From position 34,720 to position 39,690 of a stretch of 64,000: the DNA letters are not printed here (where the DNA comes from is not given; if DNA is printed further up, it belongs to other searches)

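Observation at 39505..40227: A 651-bp RAYT/REP unit flanked by an exact 36-bp direct repeat splits an approximately 2,470-codon T9SS gene in frame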

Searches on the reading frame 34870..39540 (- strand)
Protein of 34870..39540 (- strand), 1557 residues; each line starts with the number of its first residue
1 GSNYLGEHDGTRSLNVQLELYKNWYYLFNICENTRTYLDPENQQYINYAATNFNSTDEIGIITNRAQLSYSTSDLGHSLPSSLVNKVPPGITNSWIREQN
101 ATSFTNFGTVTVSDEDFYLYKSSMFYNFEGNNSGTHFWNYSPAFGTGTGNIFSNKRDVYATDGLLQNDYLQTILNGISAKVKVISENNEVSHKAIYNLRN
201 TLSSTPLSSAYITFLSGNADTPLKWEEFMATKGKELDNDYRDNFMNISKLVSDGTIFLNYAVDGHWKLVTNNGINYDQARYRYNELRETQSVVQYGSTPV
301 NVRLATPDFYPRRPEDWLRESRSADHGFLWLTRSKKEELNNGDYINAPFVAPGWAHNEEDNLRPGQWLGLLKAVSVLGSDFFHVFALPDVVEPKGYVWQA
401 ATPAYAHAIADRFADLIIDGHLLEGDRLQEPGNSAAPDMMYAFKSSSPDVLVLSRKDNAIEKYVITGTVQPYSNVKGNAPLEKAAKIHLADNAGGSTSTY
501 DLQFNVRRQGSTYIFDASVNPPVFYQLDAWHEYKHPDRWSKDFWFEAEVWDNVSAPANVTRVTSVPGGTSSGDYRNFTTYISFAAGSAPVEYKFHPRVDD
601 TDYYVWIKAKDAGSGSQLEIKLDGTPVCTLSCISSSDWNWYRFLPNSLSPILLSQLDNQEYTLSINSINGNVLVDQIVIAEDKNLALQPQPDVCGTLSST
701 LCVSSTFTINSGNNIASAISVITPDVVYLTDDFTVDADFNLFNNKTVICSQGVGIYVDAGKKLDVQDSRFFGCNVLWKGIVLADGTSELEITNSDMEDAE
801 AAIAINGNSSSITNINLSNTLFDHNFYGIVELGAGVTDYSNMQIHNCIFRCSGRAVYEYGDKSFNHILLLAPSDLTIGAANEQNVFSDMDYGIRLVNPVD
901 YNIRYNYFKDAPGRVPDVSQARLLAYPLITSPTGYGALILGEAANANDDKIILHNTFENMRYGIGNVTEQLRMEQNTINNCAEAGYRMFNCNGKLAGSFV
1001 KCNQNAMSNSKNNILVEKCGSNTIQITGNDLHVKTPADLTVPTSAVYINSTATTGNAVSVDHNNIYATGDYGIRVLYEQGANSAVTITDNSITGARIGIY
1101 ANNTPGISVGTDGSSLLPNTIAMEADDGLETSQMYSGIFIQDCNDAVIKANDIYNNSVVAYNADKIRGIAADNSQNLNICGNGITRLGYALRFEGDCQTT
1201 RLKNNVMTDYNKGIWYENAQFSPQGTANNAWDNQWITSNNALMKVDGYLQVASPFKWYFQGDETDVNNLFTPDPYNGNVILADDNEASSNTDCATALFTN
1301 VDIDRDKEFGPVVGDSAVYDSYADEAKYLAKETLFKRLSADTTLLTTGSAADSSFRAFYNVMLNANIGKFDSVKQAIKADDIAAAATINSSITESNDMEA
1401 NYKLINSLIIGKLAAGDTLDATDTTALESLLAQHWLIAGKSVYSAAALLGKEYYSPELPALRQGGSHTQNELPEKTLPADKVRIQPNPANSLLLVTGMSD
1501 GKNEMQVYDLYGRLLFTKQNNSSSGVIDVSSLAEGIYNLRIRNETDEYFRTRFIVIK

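Call 11: search_protein_families(library=pfam, proteins=[window:34870-39540:-], max_evalue=0.01)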
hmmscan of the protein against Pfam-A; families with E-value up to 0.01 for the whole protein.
window:34870-39540:- (1557 aa): 1 family
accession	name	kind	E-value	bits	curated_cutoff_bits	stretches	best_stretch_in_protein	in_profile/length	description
PF18962.6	Por_Secre_tail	-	2.3e-11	44.3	27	1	1486-1555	3-75/75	Secretion system C-terminal sorting domain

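Call 12: search_protein_families(library=ncbifam, proteins=[window:34870-39540:-], max_evalue=0.01)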
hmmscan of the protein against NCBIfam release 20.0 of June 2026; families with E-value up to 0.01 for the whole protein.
window:34870-39540:- (1557 aa): 3 families
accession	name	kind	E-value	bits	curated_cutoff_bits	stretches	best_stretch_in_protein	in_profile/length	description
TIGR04183.1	Por_Secre_tail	domain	3.9e-10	39.6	23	1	1485-1555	2-71/72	T9SS type A sorting domain-containing protein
NF007990.1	PRK10718.1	equivalog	0.00061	19.5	207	0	961-1075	41-156/189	RpoE-regulated lipoprotein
NF033708.1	T9SS_Cterm_ChiA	domain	0.0041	17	40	0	1505-1524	4-23/55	T9SS sorting signal type C domain-containing protein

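Call 35: find_encoding_contigs(protein=window:34870-39306:-, flank=3000, max_places=10)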
Protein seq(1479 aa) (1479 aa): no gene with exactly this product is on record in the collection.
